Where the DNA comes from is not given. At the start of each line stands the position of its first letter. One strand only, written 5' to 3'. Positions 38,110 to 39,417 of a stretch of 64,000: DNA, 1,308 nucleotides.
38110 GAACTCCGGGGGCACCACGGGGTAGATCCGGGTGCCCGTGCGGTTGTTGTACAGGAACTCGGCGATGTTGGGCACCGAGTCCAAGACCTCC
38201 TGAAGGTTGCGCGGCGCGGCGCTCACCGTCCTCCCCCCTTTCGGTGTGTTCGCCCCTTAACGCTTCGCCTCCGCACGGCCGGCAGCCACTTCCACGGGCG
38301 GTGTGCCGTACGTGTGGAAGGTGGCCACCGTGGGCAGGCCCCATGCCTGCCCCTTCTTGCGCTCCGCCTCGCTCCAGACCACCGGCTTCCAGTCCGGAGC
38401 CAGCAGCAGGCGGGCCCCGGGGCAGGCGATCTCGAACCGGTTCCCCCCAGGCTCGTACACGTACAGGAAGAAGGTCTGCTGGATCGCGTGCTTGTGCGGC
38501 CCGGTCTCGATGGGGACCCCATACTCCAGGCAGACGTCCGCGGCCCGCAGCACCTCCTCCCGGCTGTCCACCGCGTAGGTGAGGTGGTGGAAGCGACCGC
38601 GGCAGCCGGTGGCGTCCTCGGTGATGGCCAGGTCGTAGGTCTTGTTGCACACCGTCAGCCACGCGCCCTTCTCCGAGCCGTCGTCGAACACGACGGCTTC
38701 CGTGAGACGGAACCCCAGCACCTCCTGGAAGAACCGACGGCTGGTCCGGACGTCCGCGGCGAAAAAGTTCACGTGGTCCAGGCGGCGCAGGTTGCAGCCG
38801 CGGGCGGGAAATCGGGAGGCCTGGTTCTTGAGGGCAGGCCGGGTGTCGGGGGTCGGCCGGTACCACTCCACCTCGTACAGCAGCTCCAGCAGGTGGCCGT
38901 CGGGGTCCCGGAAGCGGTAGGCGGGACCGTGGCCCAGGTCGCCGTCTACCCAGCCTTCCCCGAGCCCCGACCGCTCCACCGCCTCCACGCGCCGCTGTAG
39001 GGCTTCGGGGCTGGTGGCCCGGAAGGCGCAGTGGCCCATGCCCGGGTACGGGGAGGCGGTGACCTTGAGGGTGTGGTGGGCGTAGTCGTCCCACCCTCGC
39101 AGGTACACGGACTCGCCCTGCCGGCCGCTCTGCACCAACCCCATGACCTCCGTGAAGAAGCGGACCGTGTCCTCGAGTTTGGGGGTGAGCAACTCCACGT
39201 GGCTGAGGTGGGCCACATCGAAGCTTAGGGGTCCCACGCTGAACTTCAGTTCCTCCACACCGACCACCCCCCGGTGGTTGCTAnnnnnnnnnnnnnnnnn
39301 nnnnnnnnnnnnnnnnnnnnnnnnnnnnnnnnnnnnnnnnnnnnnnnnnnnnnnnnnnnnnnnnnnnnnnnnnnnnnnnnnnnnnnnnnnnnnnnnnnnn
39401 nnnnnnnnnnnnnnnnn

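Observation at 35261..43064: Eight-gene translationally coupled operon with an internal GntR regulator: a non-canonical meta-cleavage route (type I extradiol dioxygenase plus LigK-like aldolase)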

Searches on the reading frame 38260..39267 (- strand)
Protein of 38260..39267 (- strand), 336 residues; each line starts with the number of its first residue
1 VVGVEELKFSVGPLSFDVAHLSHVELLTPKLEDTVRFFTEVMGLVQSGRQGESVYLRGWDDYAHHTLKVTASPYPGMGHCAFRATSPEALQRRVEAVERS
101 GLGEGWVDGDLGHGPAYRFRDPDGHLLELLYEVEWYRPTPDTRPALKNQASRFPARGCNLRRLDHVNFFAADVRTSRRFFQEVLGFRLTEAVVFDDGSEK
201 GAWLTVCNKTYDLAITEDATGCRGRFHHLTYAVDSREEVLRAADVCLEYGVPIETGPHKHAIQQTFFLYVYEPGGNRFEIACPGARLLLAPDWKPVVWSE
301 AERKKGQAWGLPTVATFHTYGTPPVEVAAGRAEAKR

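Call 4: search_protein_families(library=pfam, proteins=[window:38260-39267:-], max_evalue=0.01)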
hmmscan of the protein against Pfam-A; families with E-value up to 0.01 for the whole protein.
window:38260-39267:- (336 aa): 4 families
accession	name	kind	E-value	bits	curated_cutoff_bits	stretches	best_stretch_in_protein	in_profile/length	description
PF00903.31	Glyoxalase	-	3.2e-27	95.7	20.6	2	162-280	1-121/121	Glyoxalase/Bleomycin resistance protein/Dioxygenase superfamily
PF13669.12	Glyoxalase_4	-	6.3e-06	26.9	27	0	164-261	1-102/109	Glyoxalase/Bleomycin resistance protein/Dioxygenase superfamily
PF22677.2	Ble-like_N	-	3e-05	24.1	24.5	1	165-190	4-29/41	Bleomycin resistance protein-like N-terminal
PF22247.2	Diox-like_N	-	0.003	18.1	27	0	77-130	1-56/60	Catechol 2,3-dioxygenase-like N-terminal domain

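Call 5: search_protein_families(library=ncbifam, proteins=[window:38260-39267:-], max_evalue=0.01)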
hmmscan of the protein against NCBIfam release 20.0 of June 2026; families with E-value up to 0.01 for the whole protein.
window:38260-39267:- (336 aa): 23 families
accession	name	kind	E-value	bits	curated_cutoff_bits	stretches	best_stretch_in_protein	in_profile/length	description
TIGR03211.1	catechol_2_3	equivalog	1.5e-99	333.1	320.2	1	17-322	1-303/303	catechol 2,3-dioxygenase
TIGR02295.1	HpaD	equivalog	1.3e-58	198.6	321.4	1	18-317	2-293/298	3,4-dihydroxyphenylacetate 2,3-dioxygenase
TIGR03213.1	23dbph12diox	equivalog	4.9e-13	49.2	366.45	1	23-286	6-266/287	biphenyl-2,3-diol 1,2-dioxygenase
NF045631.1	exdiol_diox_HsaC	equivalog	2e-11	43.6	450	1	30-286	13-271/296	iron-dependent extradiol dioxygenase HsaC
NF000496.2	Fos_GSH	equivalog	4.8e-09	36.4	180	1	20-129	4-114/136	fosfomycin resistance glutathione transferase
NF000221.4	FosA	exception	3.2e-07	30.3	250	1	20-129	4-114/137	FosA family fosfomycin resistance glutathione transferase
NF000124.1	fos-Vibrio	exception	3.8e-07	30.3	250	1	163-282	5-111/132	FosG/FosC2-related fosfomycin resistance glutathione transferase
NF000494.1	FosF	exception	6.3e-07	29.5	280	1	163-285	5-114/132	fosfomycin resistance glutathione transferase FosF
NF000339.2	fos-Crono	exception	1.7e-06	28.2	275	0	21-129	4-110/134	FosA family fosfomycin resistance glutathione transferase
NF038311.1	FosU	exception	4.3e-06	26.9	295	1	20-130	4-112/137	FosU family fosfomycin resistance glutathione transferase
NF000125.1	498180014_fosA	hypoth_equivalog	6.3e-06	26.4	250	0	21-130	6-117/129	Fos family putative thiol transferase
NF000495.1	FosK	exception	1.2e-05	25.2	280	1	163-284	5-113/132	fosfomycin resistance glutathione transferase FosK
NF000026.1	154989_fosA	exception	4e-05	23.8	275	0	20-129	4-114/141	FosA/FosA2 family fosfomycin resistance glutathione transferase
NF000094.1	354827590_fosA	exception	6e-05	23.2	275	0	161-280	3-111/135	FosA family fosfomycin resistance glutathione transferase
NF003152.0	PRK04101.1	equivalog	0.0001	22.7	171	0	160-282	2-118/139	metallothiol transferase FosB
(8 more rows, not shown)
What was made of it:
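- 38257..39267 (-): G6: two-domain VOC (type I) extradiol dioxygenase, the ring-cleaving enzyme. The start is GTG 39267 or, with better SD spacing, GTG 39258. Tyr211 replaces the usual second-sphere His. TIGR03211 scores 333 against a cut-off of 320 (call 5).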

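Call 9: search_solved_structures(query=window:38260-39267:-, max_evalue=0.001)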
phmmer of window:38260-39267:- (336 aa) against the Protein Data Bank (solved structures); distinct sequences matched with E-value up to 0.001: 22.
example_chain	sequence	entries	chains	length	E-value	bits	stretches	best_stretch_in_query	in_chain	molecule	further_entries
9wgj_A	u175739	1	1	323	6.2e-117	393.8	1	13-325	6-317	Catechol 1,2-dioxygenase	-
7q2a_A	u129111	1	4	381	1.7e-72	247.6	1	14-324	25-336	Catechol 2,3-dioxygenase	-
3lm4_A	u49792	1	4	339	1.9e-72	247.4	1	15-324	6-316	Catechol 2,3-dioxygenase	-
3hpv_A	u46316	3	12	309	2.5e-35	125.4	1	22-301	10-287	Catechol 2,3-dioxygenase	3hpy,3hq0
1f1x_A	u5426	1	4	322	4.9e-33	117.8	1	16-324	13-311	HOMOPROTOCATECHUATE 2,3-DIOXYGENASE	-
1q0c_A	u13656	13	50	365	7.5e-33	117.2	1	16-324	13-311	homoprotocatechuate 2,3-dioxygenase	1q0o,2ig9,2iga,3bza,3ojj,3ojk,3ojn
3ecj_A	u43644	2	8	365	7.5e-33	117.2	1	16-324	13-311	PROTEIN (Homoprotocatechuate 2,3-dioxygenase)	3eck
4z6m_A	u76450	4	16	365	1.8e-32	116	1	16-324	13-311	Homoprotocatechuate 2,3-dioxygenase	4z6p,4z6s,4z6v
5bwg_A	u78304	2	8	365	2.3e-32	115.6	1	16-324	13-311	Homoprotocatechuate 2,3-dioxygenase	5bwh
4z6n_A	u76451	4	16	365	2.4e-32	115.6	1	16-324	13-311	Homoprotocatechuate 2,3-dioxygenase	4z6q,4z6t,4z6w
4z6l_A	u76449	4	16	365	2.4e-32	115.5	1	16-324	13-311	Homoprotocatechuate 2,3-dioxygenase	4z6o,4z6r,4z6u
4ghc_A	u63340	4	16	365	2.6e-32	115.4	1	16-324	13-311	Homoprotocatechuate 2,3-dioxygenase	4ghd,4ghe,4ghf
1mpy_A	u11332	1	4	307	2.3e-31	112.3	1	20-302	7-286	CATECHOL 2,3-DIOXYGENASE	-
1f1r_A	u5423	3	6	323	6.2e-30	107.6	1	17-321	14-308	HOMOPROTOCATECHUATE 2,3-DIOXYGENASE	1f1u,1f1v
5znh_A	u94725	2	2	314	4.1e-23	85.2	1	18-301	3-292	Catechol 2,3-dioxygenase, extradiol protein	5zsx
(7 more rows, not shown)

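Call 34: search_solved_structures(query=window:38260-39267:-, max_evalue=1e-30, show_alignments=5)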
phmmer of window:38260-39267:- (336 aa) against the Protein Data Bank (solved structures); distinct sequences matched with E-value up to 1e-30: 13.
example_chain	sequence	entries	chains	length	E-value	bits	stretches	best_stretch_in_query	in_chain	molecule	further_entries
9wgj_A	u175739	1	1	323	6.2e-117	393.8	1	13-325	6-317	Catechol 1,2-dioxygenase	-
7q2a_A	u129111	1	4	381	1.7e-72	247.6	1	14-324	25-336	Catechol 2,3-dioxygenase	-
3lm4_A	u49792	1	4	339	1.9e-72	247.4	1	15-324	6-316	Catechol 2,3-dioxygenase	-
3hpv_A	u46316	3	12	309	2.5e-35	125.4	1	22-301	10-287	Catechol 2,3-dioxygenase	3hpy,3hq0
1f1x_A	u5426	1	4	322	4.9e-33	117.8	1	16-324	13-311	HOMOPROTOCATECHUATE 2,3-DIOXYGENASE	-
1q0c_A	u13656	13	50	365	7.5e-33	117.2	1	16-324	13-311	homoprotocatechuate 2,3-dioxygenase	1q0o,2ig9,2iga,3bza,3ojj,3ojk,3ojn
3ecj_A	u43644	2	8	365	7.5e-33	117.2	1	16-324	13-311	PROTEIN (Homoprotocatechuate 2,3-dioxygenase)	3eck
4z6m_A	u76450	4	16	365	1.8e-32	116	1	16-324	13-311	Homoprotocatechuate 2,3-dioxygenase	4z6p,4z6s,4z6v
5bwg_A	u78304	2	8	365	2.3e-32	115.6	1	16-324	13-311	Homoprotocatechuate 2,3-dioxygenase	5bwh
4z6n_A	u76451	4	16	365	2.4e-32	115.6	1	16-324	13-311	Homoprotocatechuate 2,3-dioxygenase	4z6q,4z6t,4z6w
4z6l_A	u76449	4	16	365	2.4e-32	115.5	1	16-324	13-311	Homoprotocatechuate 2,3-dioxygenase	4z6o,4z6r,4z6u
4ghc_A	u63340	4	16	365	2.6e-32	115.4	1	16-324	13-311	Homoprotocatechuate 2,3-dioxygenase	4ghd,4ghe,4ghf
1mpy_A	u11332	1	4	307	2.3e-31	112.3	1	20-302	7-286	CATECHOL 2,3-DIOXYGENASE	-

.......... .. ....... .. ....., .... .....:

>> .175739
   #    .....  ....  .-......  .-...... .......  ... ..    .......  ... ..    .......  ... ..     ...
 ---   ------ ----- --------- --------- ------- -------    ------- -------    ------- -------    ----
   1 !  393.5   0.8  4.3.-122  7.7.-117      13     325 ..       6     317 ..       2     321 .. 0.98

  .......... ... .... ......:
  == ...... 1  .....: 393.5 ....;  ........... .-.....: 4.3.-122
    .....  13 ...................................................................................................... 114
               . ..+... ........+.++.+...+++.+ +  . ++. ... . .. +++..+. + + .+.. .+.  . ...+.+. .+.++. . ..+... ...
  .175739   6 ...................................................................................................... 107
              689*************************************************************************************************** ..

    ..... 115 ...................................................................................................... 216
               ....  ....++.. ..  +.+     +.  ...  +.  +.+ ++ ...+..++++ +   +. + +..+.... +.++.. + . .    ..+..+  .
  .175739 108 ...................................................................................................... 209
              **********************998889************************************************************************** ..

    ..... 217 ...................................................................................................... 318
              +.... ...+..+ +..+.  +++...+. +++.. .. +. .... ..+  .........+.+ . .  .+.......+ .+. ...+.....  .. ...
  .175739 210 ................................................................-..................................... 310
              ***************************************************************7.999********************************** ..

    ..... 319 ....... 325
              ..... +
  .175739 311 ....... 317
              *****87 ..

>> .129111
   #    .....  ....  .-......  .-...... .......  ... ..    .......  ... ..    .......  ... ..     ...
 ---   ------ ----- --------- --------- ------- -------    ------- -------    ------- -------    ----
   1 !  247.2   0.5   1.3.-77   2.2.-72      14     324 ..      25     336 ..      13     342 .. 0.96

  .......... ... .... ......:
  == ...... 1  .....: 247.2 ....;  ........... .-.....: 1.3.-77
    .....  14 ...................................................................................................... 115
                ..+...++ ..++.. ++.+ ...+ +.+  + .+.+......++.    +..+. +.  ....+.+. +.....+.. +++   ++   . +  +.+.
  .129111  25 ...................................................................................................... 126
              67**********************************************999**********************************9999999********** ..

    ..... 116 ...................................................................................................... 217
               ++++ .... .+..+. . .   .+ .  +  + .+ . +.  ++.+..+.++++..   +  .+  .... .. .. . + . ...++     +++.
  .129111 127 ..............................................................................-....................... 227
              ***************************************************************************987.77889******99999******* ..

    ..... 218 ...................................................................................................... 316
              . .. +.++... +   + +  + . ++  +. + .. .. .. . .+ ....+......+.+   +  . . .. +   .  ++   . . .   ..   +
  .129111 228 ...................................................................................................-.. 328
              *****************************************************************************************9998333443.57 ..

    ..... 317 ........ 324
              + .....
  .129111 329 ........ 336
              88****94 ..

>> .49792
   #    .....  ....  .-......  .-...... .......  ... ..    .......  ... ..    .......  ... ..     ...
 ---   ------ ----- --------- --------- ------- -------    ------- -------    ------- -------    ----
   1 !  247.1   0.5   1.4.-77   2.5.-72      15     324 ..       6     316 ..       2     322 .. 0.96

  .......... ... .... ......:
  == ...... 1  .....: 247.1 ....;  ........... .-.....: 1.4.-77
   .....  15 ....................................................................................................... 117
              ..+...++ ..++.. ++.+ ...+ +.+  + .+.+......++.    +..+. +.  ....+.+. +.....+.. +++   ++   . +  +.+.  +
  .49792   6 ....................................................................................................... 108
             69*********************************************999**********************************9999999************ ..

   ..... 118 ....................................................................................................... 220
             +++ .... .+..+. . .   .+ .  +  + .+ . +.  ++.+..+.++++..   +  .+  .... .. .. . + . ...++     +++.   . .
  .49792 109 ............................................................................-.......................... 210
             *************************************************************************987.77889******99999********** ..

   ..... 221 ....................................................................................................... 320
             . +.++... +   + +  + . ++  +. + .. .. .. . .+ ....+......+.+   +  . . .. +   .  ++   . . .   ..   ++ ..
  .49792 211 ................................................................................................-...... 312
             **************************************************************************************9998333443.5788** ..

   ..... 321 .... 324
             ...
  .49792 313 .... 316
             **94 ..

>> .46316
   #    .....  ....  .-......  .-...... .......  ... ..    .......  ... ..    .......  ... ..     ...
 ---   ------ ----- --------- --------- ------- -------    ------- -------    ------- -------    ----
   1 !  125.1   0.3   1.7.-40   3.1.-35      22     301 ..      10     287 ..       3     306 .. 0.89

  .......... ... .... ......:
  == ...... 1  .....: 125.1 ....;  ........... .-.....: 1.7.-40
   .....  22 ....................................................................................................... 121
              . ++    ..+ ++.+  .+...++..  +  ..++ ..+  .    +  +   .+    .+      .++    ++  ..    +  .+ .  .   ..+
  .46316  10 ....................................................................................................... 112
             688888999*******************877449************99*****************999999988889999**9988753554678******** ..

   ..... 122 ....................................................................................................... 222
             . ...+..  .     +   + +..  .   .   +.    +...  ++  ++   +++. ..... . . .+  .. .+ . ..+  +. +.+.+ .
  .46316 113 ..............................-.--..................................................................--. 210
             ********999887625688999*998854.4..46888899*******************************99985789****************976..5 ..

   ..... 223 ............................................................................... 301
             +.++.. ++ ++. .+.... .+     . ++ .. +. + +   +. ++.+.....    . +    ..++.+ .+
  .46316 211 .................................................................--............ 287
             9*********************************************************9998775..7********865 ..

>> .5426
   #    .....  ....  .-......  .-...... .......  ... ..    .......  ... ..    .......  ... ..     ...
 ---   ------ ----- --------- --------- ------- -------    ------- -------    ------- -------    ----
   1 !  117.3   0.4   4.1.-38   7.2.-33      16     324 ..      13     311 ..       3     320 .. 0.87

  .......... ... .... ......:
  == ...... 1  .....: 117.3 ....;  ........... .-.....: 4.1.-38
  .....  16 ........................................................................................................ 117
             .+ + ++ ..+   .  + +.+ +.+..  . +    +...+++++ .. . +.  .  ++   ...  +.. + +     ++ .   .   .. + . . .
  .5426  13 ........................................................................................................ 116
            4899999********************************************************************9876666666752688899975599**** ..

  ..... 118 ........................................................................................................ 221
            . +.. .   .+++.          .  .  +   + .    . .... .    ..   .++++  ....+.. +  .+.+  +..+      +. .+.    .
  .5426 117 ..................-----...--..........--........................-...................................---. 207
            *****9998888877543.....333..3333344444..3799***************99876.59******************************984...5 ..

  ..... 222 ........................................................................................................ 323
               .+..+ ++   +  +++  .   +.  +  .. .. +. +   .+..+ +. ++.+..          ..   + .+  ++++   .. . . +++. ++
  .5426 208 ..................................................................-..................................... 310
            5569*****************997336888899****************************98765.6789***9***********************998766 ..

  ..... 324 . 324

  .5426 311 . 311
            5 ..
